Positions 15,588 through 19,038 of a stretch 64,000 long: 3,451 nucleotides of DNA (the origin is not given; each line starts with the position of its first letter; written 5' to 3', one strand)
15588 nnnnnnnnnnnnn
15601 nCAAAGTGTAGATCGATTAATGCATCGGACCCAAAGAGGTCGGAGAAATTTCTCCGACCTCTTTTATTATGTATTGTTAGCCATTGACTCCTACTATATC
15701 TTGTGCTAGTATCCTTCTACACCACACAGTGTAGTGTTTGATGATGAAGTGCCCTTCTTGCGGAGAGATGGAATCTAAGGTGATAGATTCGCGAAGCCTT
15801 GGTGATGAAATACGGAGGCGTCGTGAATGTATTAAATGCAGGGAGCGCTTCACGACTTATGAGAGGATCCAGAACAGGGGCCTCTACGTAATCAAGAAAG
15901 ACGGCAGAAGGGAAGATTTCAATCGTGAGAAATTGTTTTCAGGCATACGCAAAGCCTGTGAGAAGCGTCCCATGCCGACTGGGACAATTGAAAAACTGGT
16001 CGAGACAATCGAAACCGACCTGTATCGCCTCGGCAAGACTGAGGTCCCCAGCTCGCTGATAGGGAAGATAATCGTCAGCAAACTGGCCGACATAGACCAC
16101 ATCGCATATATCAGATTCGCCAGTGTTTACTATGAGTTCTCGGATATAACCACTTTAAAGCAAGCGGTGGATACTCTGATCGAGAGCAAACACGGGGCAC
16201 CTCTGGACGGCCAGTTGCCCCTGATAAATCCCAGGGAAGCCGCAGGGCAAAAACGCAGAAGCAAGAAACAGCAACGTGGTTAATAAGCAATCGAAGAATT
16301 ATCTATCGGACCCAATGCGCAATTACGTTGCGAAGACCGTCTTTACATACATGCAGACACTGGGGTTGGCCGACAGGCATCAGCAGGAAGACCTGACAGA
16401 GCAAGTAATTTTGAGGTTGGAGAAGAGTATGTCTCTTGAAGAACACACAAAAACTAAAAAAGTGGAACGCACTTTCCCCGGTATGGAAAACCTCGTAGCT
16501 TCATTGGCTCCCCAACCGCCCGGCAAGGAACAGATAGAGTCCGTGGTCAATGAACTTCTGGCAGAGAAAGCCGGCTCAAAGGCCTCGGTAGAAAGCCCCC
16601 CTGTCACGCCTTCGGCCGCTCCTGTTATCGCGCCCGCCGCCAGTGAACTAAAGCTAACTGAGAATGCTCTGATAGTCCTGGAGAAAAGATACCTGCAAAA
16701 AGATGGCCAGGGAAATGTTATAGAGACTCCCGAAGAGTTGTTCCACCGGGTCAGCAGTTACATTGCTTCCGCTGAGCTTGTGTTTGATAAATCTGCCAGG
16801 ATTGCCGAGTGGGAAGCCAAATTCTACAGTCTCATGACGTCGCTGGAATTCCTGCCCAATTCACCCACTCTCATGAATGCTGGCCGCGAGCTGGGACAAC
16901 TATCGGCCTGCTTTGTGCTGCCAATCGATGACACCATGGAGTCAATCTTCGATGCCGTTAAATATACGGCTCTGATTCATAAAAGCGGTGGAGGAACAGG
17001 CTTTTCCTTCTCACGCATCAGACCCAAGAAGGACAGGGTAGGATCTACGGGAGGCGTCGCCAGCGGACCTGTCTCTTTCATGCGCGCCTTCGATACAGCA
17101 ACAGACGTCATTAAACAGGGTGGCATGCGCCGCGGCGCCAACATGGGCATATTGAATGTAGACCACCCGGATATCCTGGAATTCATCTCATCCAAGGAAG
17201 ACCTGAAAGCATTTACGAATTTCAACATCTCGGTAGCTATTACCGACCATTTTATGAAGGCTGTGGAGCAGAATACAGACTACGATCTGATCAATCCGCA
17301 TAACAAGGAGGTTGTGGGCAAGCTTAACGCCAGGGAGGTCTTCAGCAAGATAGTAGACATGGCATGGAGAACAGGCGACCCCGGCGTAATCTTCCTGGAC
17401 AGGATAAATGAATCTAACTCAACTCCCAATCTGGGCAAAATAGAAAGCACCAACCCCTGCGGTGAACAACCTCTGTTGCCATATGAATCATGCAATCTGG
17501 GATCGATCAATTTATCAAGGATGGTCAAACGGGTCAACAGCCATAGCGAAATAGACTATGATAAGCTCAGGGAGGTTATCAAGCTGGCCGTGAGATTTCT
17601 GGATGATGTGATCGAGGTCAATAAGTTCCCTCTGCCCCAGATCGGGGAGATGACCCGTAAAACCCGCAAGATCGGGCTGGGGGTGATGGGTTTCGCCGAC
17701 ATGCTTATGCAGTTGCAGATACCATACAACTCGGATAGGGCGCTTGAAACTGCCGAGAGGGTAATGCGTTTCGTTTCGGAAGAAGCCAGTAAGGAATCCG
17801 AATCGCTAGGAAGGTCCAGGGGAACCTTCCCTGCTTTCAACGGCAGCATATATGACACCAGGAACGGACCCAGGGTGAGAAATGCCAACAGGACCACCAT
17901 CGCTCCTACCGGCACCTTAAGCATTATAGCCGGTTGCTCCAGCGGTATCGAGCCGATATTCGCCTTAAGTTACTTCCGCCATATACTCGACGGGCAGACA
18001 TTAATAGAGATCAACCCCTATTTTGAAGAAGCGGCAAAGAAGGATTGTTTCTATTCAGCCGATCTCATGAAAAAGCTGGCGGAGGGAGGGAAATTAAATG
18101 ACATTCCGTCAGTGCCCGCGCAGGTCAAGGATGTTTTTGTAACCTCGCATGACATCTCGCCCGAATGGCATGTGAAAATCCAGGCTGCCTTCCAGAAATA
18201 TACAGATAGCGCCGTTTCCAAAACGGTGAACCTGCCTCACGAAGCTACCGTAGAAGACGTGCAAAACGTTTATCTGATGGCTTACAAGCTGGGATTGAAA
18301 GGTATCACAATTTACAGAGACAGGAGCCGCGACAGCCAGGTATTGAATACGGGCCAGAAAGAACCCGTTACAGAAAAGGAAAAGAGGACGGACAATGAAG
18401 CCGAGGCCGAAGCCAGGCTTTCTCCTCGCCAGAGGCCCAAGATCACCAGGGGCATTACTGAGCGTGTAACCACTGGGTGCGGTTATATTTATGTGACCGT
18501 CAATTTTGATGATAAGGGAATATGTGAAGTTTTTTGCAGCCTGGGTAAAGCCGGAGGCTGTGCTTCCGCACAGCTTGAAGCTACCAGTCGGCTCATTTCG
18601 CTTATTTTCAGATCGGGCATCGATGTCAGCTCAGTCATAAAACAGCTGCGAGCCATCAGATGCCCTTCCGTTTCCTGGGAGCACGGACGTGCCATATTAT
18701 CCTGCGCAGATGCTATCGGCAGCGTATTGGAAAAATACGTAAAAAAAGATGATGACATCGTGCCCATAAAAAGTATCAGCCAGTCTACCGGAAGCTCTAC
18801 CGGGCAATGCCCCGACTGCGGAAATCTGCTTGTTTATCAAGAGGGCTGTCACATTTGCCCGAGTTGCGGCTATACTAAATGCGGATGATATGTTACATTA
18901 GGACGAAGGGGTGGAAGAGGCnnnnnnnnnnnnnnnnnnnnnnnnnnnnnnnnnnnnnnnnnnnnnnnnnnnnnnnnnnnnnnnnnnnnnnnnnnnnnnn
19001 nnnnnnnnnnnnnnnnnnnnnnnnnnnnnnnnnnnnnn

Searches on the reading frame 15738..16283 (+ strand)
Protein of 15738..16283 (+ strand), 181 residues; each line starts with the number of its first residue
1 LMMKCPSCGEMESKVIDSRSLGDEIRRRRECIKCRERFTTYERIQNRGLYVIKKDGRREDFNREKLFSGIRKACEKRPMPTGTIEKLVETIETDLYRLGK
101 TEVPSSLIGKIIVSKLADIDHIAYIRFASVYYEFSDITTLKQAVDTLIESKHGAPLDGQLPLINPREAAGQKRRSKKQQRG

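Call 75: search_protein_families(library=pfam, proteins=[window:15738-16283:+], max_evalue=0.00001)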
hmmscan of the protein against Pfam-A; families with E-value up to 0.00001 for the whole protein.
window:15738-16283:+ (181 aa): 2 families
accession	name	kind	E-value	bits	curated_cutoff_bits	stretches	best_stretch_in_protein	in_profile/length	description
PF03477.21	ATP-cone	-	1.3e-20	74.2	25.8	1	50-136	2-87/88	ATP cone domain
PF22811.2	Zn_ribbon_NrdR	-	3.3e-17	62.6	27.2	1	3-42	1-42/42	Transcriptional repressor NrdR-like, N-terminal domain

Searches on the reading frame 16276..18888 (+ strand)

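Call 49: search_protein_families(library=pfam, proteins=[window:16276-18888:+], max_evalue=0.00001)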
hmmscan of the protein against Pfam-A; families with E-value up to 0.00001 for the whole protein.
window:16276-18888:+ (870 aa): 3 families
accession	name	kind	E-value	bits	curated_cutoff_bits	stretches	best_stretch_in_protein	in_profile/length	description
PF02867.20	Ribonuc_red_lgC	-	4e-140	468.4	23.9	2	210-527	1-345/523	Ribonucleotide reductase, barrel domain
PF00317.26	Ribonuc_red_lgN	-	3.4e-24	85.1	28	1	126-207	2-77/77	Ribonucleotide reductase, all-alpha domain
PF12637.14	TSCPD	-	1.8e-22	79.9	22.8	1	729-821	5-87/88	TSCPD domain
